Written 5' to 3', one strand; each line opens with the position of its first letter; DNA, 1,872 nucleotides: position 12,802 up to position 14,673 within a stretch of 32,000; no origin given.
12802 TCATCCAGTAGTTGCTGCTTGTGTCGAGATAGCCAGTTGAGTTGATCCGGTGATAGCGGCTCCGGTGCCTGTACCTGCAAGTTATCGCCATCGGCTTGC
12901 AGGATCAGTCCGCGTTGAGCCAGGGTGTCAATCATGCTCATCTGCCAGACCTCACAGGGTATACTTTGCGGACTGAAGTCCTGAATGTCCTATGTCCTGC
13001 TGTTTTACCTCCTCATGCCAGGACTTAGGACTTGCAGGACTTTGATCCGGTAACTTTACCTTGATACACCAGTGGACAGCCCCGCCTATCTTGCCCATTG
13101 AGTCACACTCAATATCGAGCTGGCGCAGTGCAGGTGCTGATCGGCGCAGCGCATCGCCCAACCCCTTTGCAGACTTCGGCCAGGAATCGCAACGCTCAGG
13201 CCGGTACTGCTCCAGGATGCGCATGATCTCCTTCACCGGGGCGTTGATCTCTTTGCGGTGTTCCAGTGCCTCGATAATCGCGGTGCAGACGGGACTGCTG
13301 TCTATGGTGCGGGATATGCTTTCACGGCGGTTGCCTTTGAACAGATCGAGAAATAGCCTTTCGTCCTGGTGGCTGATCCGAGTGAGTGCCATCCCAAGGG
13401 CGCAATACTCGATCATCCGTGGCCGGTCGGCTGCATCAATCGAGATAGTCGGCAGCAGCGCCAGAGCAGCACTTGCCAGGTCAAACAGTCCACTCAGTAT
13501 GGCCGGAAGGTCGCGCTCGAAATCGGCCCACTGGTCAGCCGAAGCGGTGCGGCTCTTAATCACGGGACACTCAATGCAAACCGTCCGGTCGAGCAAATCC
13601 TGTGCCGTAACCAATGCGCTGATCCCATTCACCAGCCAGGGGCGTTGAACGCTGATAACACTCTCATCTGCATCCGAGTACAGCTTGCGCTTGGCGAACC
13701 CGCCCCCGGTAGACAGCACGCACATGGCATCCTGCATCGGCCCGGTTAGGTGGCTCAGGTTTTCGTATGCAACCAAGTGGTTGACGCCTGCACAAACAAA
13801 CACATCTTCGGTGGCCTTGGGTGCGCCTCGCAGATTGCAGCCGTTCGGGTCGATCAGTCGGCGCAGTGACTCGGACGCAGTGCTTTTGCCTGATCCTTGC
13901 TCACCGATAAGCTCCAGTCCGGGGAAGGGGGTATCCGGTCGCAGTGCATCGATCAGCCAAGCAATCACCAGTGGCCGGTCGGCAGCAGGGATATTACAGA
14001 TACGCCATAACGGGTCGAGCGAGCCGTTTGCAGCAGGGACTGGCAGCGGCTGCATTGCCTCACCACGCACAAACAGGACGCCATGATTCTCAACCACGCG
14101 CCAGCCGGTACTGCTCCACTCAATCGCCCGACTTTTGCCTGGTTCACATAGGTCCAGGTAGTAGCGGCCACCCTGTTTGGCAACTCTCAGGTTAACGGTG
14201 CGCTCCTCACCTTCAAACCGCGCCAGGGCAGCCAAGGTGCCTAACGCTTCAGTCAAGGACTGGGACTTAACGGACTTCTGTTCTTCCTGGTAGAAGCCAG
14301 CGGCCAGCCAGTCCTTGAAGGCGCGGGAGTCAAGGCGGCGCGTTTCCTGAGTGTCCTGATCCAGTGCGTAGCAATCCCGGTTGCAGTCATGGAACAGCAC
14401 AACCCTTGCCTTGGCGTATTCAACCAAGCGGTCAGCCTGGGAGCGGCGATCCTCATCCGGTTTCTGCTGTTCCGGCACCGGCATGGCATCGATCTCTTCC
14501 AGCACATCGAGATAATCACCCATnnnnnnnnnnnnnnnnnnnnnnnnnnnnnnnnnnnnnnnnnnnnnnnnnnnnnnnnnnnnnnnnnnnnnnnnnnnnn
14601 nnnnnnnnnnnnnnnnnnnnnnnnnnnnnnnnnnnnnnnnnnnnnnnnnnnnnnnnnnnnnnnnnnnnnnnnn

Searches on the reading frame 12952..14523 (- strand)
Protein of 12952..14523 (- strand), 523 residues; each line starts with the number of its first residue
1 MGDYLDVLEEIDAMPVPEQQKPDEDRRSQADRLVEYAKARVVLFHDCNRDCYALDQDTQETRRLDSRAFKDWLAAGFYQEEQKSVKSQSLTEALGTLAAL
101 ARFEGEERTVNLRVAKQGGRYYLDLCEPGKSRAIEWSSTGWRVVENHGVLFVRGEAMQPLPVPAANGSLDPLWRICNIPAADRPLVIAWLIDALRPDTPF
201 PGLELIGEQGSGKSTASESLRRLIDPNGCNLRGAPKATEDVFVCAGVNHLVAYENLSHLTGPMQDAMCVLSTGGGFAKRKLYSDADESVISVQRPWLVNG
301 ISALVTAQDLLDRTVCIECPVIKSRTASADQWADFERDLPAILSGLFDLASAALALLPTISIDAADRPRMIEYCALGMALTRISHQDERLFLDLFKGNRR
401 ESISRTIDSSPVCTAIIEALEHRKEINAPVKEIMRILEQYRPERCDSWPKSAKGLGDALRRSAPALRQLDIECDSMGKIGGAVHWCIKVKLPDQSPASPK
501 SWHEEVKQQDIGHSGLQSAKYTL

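Call 7: search_protein_families(library=pfam, proteins=[window:12952-14523:-])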
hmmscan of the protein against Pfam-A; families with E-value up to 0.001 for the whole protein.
window:12952-14523:- (523 aa): 0 families

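Call 12: search_protein_families(library=phrogs, proteins=[window:12952-14523:-])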
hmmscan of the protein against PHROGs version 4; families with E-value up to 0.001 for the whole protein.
window:12952-14523:- (523 aa): 0 families

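Call 18: find_encoding_contigs(protein=window:12952-14523:-, flank=10000, max_places=10)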
Protein window:12952-14523:- (523 aa): no gene with exactly this product is on record in the collection.

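Call 24: find_related_loci(query=window:12952-14523:-, collection=viral_contigs, flank=10000)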
Query window:12952-14523:- (523 aa) in viral_contigs; peptide patterns used: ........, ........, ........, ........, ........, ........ (x = any residue, [..] = any of these).
4 stretches matched a pattern, but none encodes a relative of the query by tblastn (E <= 1e-3).

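Call 63: search_protein_families(library=ncbifam, proteins=[window:12952-14523:-], max_evalue=1)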
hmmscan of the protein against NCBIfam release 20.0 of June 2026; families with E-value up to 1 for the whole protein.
window:12952-14523:- (523 aa): 3 families
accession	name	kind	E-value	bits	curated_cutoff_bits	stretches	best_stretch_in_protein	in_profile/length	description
NF011713.0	PRK15134.1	equivalog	0.087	11.4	834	1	203-228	315-340/529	microcin C ABC transporter ATP-binding protein YejF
NF007613.0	PRK10261.1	equivalog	0.13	10.6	1077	1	202-229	352-379/623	glutathione ABC transporter ATP-binding protein GsiA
TIGR02770.1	nickel_nikD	equivalog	0.24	10.7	318.7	1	204-234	16-46/230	nickel import ATP-binding protein NikD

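Call 84: search_solved_structures(query=window:12952-14523:-, max_evalue=1)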
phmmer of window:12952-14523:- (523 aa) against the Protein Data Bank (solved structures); distinct sequences matched with E-value up to 1: 0.

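Call 98: find_homologous_proteins(query=window:12952-14523:-, max_evalue=0.00001)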
Query window:12952-14523:- (523 aa): 916 proteins with E <= 0.00001 among 8000 candidates; the best 120 are listed.
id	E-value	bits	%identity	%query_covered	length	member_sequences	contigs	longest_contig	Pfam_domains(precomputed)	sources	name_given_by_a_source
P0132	0.0e+0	1198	100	100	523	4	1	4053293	-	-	-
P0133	1.4e-242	824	75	89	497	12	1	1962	-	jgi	jgi:energy-coupling factor transporter ATP-binding protein EcfA2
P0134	4.4e-234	796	67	97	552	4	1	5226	-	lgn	-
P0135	5.4e-224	763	68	91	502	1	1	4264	-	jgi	jgi:energy-coupling factor transporter ATP-binding protein EcfA2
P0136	1.7e-214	731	62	97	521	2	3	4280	-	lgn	-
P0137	6.0e-212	723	60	96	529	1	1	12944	-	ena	-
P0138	6.4e-204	696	62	95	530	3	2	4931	-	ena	-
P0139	1.9e-200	685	59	98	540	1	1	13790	-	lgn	-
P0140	3.7e-187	641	56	96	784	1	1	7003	-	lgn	-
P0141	1.3e-184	633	56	95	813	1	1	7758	-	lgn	-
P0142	1.8e-184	632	59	89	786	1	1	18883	-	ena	-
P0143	6.2e-184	630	56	94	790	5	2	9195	PF13155.13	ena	-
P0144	7.5e-184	630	57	94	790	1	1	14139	PF13155.13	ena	-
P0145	2.3e-183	629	55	97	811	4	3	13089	PF13155.13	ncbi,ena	-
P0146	2.9e-183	628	57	91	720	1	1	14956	-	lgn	-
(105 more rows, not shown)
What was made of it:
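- Most of its homologues are ~800-aa fusions with Toprim (call 98).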

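Call 106: predict_structure(alignment_id=A5)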
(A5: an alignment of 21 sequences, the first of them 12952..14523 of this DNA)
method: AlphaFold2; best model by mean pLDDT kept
length: 523 residues; sequences in the alignment: 21
mean_pLDDT: 72.4   pTM: 0.68
mean pLDDT of the five models: 72.4, 70.9, 66.6, 66.3, 66.0
residues with pLDDT >= 90: 196; 70-90: 145; 50-70: 44; < 50: 138
segments of 3 or more residues with pLDDT < 50: 1-22, 209-213, 229-261, 263-309, 493-523
pLDDT, mean of each block of 10 residues (from residue 1): 38 41 68 96 91 94 90 94 93 97 93 88 91 96 92 78 93 86 91 78 57 61 63 33 29 36 45 30 30 33 39 66 72 89 96 95 82 92 95 88 73 91 93 95 85 84 74 85 87 37 30 24 24
secondary structure, 60 per line:
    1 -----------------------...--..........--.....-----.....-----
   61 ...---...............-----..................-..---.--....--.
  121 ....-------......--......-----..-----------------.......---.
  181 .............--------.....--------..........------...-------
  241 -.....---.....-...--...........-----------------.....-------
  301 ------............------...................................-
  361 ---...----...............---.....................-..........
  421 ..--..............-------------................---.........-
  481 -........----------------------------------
elements in order: H29-38 E41-45 E51-55 E61-63 H67-81 H87-104 E114-117 E120-124 E132-137 E140-145 H170-176 H180-193 E202-206 H215-224 E242-246 E250-254 H261-271 E289-293 H307-313 E314-318 H325-359 H371-385 H389-409 H411-422 E425-429 H430-438 H452-467 E471-479 E482-489

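Call 108: fold_search(model_id=the predicted structure, library=pdb)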
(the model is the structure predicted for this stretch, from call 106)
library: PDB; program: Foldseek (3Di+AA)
matches with E <= 10: 261; with E <= 0.001: 13
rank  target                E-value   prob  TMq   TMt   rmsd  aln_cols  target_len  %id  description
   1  5dgk_A                1.4e-05  1.00  0.35  0.36  11.1       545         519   11  SCCmec type IV Cch - active helicase (released 2016-08-24)
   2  5dgk_B                4.9e-05  1.00  0.36  0.36  10.8       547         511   12  SCCmec type IV Cch - active helicase (released 2016-08-24)
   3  8iqi_F                7.7e-05  1.00  0.33  0.22  15.9       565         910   10  Structure of Full-Length AsfvPrimPol in Complex-Form (released 2023-07-26)
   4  6k9e_A                8.5e-05  1.00  0.26  0.31  17.2       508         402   10  The A form apo structure of NrS-1 C terminal region-CTR(305-718) (released 2020-06-17)
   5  7ola_C                9.0e-05  1.00  0.38  0.44  10.3       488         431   12  Structure of Primase-Helicase in SaPI5 (released 2022-07-13)
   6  6k9e_B                1.4e-04  0.99  0.26  0.31  17.7       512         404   10  The A form apo structure of NrS-1 C terminal region-CTR(305-718) (released 2020-06-17)
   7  8wwa_F                2.3e-04  1.00  0.34  0.30  14.1       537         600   10  Structure of AMPPNP-Form AsfvPrimPol Hexamer (released 2025-04-30)
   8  8wvz_E                3.1e-04  0.99  0.32  0.22  16.4       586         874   10  Structure of ADP-Form AsfvPrimPol Hexamer (released 2024-10-30)
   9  7ola_A                3.2e-04  1.00  0.31  0.36  13.8       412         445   11  Structure of Primase-Helicase in SaPI5 (released 2022-07-13)
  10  7ola_B                3.6e-04  1.00  0.36  0.41  10.5       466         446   13  Structure of Primase-Helicase in SaPI5 (released 2022-07-13)
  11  8ww8_D                5.4e-04  0.99  0.34  0.24  14.0       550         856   10  Structure of Apo-Form AsfvPrimPol Hexamer (released 2025-04-30)
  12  7om0_A                7.3e-04  1.00  0.35  0.40  10.3       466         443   13  Structure of Primase-Helicase in SaPI5 (released 2022-07-13)
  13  8xj8_A                9.9e-04  0.99  0.32  0.37  11.0       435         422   10  The Cryo-EM structure of MPXV E5 C-terminal in complex with DNA (released 2024-05-01)
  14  8hwd_A                1.4e-03  1.00  0.30  0.44   8.9       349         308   11  Cryo-EM Structure of D5 ADP form (released 2024-01-10)
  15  8wh0_E                1.5e-03  0.99  0.29  0.33  11.5       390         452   10  MPOX E5 hexamer ssDNA and AMP-PNP bound conformation (released 2024-10-09)
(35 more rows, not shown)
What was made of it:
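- On P4-type ori/crr iteron region: The fold is that of a D5/SaPI-type SF3 helicase (call 108).
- Closest known: SaPI. Same: The island's 523-aa protein matches the SaPI5 primase-helicase fold (call 108).
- Helicase: the island's 523-aa P-loop protein folds like the SaPI5 primase-helicase, SCCmec Cch and D5 helicases (Foldseek probability 1.0, E = 1e-5 to 1e-4; call 108).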
